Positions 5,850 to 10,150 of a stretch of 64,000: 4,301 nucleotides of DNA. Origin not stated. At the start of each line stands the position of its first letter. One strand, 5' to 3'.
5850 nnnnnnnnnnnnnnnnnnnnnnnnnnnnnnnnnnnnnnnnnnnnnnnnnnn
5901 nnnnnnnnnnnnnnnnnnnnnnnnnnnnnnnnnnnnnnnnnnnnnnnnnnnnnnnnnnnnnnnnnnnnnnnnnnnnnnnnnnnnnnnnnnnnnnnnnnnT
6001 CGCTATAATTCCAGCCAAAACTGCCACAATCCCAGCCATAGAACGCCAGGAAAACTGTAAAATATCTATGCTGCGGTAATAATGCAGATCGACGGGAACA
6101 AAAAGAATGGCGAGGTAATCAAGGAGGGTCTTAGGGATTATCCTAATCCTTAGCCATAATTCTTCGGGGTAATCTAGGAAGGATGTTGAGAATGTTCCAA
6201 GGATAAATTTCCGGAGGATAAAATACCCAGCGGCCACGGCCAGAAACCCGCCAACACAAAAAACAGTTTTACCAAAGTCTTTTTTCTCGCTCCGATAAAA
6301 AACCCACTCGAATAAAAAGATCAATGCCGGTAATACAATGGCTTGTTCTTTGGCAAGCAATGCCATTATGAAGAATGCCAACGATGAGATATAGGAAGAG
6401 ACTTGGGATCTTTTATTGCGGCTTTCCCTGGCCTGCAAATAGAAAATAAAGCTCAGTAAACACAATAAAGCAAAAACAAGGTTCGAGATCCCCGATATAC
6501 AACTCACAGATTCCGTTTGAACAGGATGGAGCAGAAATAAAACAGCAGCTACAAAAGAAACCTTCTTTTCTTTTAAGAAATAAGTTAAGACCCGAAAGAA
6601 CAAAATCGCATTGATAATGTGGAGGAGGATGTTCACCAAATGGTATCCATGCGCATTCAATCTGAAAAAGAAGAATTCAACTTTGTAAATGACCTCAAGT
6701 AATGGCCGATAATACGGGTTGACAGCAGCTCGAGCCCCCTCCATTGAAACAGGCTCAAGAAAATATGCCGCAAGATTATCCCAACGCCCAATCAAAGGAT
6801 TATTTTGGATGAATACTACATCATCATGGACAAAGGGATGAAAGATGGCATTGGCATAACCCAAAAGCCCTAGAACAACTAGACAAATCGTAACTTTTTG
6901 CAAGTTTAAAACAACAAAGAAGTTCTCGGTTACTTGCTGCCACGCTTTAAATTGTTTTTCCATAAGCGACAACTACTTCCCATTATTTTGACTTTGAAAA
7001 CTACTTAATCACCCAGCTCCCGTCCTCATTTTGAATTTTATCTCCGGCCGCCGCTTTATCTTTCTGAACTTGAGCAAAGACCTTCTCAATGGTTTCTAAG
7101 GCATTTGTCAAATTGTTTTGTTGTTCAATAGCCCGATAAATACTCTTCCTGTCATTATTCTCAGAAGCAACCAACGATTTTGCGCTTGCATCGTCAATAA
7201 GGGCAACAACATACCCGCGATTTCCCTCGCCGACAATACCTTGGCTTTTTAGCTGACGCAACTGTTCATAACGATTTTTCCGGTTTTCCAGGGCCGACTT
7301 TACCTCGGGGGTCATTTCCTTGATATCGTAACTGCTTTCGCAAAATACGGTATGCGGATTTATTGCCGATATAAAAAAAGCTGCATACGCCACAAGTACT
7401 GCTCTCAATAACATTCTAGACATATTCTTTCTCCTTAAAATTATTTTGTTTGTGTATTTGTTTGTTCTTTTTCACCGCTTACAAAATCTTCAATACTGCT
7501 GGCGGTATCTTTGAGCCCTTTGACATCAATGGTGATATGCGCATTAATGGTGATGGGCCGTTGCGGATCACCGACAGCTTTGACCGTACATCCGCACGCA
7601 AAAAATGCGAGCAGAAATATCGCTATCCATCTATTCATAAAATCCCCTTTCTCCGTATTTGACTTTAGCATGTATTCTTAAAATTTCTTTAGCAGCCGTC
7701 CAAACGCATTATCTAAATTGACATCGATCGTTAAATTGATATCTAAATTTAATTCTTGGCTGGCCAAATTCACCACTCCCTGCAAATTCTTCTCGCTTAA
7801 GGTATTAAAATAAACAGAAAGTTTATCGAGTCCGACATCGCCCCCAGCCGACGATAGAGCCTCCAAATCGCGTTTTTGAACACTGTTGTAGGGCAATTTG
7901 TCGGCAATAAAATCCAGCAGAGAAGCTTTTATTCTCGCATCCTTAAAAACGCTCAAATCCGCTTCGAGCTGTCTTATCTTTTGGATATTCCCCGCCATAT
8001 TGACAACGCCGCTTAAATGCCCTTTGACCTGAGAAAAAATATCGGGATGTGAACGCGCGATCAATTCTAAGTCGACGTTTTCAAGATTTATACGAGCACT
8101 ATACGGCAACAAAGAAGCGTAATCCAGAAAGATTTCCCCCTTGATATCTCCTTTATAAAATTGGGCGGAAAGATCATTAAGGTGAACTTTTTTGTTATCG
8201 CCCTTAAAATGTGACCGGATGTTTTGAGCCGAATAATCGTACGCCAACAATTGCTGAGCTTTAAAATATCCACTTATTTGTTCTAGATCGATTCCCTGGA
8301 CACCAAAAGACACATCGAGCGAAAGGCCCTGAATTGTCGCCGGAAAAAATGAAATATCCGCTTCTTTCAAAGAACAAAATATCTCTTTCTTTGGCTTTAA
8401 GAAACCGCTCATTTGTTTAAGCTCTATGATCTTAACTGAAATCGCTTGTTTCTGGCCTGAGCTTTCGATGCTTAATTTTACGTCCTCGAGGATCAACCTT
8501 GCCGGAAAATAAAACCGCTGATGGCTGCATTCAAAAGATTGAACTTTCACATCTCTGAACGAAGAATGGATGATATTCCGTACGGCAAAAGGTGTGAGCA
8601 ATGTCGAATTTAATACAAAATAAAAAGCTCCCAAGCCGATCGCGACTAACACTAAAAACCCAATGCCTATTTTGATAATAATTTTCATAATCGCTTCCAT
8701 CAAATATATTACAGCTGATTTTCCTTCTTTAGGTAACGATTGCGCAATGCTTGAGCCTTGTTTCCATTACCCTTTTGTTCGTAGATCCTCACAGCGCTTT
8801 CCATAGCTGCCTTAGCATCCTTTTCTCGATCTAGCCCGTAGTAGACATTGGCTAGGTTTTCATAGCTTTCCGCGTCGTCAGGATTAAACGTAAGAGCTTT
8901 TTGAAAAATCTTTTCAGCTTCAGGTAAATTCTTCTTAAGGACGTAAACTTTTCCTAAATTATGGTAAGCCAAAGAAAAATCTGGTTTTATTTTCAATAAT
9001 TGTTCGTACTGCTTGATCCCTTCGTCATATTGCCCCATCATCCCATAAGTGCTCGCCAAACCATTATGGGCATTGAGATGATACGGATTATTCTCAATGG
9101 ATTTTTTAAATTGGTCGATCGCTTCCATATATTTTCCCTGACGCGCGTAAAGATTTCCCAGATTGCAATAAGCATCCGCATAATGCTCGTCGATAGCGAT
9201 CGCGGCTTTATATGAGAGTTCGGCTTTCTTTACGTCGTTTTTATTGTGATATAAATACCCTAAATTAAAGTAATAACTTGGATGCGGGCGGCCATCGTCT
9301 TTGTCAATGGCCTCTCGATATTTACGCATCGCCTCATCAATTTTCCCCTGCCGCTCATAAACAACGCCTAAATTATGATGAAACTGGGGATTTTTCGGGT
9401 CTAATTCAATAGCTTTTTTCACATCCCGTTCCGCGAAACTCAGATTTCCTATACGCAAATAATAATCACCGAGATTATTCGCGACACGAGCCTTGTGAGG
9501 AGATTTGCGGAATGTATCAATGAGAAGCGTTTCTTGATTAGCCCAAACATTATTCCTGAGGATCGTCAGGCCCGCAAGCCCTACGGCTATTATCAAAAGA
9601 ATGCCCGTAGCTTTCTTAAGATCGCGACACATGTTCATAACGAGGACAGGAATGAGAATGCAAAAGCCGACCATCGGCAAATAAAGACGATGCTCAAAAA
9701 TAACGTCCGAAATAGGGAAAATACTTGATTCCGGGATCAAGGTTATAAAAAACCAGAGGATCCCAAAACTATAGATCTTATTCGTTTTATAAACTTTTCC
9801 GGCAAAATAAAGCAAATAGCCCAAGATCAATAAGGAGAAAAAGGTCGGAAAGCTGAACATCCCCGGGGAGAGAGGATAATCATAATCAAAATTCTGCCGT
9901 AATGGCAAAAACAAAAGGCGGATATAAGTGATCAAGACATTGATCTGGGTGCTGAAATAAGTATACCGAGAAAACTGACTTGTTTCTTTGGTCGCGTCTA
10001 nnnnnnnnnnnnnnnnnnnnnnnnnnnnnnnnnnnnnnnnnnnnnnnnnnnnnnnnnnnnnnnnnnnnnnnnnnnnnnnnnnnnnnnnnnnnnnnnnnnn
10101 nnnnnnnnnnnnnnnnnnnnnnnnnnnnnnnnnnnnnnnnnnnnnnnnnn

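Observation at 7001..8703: YdbH/YnbE/YdbL-like trio (AsmA-family lipid-transport module) embedded between TMTC-like paralogs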

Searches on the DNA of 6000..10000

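Call 95: search_rna_families(source=window, start=6000, end=10000, threshold=evalue, max_evalue=0.1)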
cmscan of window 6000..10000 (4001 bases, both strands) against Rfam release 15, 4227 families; matches with E-value up to 0.1: 0.
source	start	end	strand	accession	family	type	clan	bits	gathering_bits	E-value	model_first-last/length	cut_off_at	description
